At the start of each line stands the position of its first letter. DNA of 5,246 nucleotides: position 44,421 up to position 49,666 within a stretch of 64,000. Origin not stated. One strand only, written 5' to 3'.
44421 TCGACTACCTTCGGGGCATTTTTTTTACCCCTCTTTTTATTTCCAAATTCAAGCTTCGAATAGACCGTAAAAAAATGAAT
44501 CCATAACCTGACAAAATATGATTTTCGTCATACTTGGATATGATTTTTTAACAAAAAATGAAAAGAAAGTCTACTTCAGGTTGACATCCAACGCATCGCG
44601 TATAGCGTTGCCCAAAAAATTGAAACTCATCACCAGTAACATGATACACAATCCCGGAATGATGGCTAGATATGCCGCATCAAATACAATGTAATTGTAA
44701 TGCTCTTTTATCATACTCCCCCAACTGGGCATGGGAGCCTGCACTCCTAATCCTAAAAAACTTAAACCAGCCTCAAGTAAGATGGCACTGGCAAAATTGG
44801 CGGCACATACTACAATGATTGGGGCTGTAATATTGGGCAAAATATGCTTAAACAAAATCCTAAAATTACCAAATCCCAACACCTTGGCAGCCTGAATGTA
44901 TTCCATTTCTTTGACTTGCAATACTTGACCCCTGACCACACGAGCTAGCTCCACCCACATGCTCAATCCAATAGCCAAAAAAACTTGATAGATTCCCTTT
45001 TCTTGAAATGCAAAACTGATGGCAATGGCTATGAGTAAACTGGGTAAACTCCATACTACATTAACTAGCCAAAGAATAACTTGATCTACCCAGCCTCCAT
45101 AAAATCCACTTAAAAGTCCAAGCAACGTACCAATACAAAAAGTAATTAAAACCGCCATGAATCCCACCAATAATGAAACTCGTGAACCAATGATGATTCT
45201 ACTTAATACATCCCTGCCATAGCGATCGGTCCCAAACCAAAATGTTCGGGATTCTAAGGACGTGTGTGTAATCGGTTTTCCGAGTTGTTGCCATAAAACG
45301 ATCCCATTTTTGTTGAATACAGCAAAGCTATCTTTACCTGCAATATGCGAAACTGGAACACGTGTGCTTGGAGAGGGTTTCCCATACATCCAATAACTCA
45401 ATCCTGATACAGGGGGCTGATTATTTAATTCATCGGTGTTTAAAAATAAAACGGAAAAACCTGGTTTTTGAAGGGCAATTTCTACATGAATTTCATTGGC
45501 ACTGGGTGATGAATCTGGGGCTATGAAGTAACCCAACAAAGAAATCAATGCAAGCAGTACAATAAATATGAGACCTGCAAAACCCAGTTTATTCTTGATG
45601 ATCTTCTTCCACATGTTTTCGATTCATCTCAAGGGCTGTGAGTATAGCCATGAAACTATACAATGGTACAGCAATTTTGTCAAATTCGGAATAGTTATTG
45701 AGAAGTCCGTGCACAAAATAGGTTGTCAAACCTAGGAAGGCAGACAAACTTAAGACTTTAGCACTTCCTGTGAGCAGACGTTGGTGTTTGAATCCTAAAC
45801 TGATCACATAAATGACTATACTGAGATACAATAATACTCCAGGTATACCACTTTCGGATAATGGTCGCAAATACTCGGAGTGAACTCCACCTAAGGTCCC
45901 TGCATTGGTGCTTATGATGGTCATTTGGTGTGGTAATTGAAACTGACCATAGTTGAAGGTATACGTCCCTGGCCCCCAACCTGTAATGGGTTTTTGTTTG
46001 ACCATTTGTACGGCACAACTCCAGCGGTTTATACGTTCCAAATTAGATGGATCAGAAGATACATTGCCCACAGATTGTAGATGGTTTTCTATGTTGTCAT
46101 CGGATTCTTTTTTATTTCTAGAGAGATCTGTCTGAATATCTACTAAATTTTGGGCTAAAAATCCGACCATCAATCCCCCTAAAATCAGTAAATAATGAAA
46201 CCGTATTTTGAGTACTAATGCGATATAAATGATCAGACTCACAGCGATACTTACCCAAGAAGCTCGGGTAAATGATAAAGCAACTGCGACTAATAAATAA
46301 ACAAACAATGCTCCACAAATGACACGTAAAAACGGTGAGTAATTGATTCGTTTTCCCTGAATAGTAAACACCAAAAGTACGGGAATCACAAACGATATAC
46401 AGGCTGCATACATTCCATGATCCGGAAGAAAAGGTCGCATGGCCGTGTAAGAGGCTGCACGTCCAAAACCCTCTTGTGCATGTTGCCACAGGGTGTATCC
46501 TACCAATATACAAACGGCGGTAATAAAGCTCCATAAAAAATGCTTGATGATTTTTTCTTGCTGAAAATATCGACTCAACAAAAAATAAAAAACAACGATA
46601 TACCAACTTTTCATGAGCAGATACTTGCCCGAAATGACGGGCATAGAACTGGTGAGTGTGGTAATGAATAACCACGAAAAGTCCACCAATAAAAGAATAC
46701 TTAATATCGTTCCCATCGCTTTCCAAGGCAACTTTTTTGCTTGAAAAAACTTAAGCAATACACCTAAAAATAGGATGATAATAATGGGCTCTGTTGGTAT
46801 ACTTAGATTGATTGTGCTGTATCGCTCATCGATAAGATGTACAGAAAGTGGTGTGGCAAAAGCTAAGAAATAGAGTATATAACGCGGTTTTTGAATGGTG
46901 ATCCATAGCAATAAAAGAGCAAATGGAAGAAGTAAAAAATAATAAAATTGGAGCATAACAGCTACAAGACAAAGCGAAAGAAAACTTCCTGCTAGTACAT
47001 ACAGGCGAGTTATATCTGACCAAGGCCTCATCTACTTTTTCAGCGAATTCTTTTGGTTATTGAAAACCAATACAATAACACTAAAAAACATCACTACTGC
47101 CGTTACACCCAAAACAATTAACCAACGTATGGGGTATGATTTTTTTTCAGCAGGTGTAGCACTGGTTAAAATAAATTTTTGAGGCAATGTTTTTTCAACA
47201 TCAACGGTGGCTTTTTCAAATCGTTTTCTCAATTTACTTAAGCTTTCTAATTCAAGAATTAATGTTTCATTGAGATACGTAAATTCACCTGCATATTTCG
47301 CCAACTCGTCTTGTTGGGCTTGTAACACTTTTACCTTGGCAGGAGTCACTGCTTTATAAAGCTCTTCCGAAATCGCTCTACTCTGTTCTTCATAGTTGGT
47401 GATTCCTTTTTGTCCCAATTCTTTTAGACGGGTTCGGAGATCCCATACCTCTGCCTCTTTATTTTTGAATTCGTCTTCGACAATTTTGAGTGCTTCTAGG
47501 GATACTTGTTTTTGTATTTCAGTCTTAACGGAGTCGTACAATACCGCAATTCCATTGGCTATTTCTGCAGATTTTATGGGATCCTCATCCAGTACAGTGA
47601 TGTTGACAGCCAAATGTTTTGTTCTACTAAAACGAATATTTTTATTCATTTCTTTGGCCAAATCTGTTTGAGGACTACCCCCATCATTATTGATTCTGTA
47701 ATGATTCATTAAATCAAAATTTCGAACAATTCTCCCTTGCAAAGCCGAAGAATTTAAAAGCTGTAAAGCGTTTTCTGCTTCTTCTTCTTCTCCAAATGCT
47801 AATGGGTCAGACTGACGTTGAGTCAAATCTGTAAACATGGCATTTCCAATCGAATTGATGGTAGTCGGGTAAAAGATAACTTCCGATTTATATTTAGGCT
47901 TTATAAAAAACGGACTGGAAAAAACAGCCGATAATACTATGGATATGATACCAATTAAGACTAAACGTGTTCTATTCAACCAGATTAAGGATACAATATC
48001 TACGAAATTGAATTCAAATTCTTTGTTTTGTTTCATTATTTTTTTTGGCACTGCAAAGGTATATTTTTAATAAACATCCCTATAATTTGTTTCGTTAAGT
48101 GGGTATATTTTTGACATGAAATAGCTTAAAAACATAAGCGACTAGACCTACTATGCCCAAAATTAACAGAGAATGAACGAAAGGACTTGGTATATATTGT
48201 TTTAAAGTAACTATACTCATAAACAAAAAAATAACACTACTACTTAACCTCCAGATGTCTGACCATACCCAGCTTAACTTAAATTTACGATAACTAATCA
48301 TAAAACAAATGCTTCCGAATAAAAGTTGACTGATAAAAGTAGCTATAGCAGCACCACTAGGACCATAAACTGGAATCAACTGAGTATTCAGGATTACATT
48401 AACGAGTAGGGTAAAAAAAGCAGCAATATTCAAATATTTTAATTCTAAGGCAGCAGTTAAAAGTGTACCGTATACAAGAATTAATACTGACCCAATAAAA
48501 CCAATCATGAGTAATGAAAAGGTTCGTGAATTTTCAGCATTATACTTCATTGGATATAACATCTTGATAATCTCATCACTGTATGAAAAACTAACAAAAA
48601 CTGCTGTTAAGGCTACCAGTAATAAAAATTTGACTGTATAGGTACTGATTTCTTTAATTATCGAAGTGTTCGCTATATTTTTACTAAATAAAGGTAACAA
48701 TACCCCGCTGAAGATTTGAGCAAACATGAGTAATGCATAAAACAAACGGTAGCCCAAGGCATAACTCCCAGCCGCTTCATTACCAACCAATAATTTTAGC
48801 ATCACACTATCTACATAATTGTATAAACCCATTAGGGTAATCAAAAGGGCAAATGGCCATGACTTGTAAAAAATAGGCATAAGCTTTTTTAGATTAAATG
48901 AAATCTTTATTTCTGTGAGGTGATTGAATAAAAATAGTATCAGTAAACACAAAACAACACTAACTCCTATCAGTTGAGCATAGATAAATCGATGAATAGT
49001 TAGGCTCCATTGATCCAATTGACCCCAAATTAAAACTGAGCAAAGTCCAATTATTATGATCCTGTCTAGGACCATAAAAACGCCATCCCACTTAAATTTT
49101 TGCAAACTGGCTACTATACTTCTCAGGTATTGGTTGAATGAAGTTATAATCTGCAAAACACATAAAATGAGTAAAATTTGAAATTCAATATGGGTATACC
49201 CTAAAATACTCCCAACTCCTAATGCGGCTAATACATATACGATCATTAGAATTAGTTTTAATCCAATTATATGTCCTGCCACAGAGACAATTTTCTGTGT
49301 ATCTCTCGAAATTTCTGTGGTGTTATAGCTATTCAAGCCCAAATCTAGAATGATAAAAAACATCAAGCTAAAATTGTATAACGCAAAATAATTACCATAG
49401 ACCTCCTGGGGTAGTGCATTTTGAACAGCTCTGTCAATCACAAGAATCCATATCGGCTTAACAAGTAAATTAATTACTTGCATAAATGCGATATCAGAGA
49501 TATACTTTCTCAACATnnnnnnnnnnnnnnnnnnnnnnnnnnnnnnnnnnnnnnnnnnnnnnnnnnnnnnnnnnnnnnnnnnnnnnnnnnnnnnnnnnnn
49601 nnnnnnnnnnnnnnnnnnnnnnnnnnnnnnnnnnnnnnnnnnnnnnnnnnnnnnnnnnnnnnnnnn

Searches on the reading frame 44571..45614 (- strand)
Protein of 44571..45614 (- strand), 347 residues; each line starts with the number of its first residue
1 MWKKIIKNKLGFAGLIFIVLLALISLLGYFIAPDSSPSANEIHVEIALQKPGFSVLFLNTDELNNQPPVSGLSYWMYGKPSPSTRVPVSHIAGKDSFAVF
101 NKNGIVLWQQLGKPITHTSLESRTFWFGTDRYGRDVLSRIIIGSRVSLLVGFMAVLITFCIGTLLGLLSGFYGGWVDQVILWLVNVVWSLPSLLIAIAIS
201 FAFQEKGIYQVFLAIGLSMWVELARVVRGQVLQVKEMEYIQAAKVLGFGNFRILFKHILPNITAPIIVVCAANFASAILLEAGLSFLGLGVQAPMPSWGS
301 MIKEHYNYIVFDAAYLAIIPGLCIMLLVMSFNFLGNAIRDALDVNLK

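Call 24: search_protein_families(library=pfam, proteins=[window:44571-45614:-], max_evalue=0.00001)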
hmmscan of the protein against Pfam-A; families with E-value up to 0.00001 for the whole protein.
window:44571-45614:- (347 aa): 2 families
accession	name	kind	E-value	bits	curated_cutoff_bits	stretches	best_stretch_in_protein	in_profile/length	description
PF00528.27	BPD_transp_1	-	4e-29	102.1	26.4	1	162-343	1-179/184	Binding-protein-dependent transport system inner membrane component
PF12911.12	OppC_N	-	1.2e-07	31.9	23.9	1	1-36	6-41/53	N-terminal TM domain of oligopeptide transport permease C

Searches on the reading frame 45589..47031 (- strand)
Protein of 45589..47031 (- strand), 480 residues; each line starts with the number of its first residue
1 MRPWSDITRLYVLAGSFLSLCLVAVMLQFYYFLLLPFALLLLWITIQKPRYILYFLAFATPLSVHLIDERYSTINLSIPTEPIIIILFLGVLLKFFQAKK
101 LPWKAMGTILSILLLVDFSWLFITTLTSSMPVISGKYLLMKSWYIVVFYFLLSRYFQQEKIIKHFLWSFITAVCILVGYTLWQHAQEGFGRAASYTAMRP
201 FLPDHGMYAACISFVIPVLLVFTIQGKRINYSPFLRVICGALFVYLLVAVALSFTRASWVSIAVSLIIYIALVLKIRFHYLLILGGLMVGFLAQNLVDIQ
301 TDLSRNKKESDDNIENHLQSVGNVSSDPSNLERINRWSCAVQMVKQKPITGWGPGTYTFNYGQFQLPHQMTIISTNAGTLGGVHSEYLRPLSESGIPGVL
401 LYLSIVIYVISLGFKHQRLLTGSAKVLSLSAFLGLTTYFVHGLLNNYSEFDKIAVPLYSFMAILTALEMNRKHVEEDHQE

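Call 24: search_protein_families(library=pfam, proteins=[window:45589-47031:-], max_evalue=0.00001)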
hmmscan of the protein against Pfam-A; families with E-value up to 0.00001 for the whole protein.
window:45589-47031:- (480 aa): 1 family
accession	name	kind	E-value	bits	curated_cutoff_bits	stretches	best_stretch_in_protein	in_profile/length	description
PF04932.20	Wzy_C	-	4.4e-23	82.2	31.7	1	242-403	2-149/149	O-Antigen ligase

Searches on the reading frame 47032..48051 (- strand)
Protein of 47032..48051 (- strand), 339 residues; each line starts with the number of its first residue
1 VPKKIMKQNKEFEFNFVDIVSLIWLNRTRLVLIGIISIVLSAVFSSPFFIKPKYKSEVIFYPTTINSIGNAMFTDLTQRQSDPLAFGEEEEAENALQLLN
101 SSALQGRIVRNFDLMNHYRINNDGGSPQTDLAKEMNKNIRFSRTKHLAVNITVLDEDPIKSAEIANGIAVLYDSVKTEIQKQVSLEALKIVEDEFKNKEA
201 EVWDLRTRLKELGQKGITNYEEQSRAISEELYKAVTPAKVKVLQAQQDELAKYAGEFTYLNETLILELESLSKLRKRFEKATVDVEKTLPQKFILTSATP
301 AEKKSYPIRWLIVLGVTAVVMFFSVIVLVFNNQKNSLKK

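Call 41: search_protein_families(library=pfam, proteins=[window:47032-48051:-], max_evalue=0.00001)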
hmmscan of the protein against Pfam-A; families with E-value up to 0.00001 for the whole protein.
window:47032-48051:- (339 aa): 1 family
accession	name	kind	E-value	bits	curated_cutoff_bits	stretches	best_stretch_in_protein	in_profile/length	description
PF02706.20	Wzz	-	1.9e-06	28.5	25.5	0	13-71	2-55/91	Chain length determinant protein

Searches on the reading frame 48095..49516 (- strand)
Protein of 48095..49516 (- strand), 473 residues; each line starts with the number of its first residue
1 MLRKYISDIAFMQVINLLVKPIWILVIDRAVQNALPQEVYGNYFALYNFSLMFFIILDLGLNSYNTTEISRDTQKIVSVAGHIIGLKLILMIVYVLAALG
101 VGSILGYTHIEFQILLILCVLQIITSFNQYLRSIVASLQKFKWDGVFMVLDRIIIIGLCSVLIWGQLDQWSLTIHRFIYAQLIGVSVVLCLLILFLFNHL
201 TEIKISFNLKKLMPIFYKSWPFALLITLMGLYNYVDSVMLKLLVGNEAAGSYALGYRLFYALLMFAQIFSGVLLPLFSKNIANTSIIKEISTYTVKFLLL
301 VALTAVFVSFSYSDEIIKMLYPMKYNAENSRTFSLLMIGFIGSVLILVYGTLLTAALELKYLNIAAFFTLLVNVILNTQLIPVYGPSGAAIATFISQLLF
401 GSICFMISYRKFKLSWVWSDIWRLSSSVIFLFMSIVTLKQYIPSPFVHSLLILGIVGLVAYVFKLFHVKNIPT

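Call 41: search_protein_families(library=pfam, proteins=[window:48095-49516:-], max_evalue=0.00001)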
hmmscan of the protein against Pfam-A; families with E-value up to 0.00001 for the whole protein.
window:48095-49516:- (473 aa): 2 families
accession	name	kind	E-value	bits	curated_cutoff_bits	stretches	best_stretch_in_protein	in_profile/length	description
PF01943.22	Polysacc_synt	-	3.7e-22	79.5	28.2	1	31-280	26-273/274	Polysaccharide biosynthesis protein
PF13440.11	Polysacc_synt_3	-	6.7e-08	32.5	23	1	40-326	11-289/293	Polysaccharide biosynthesis protein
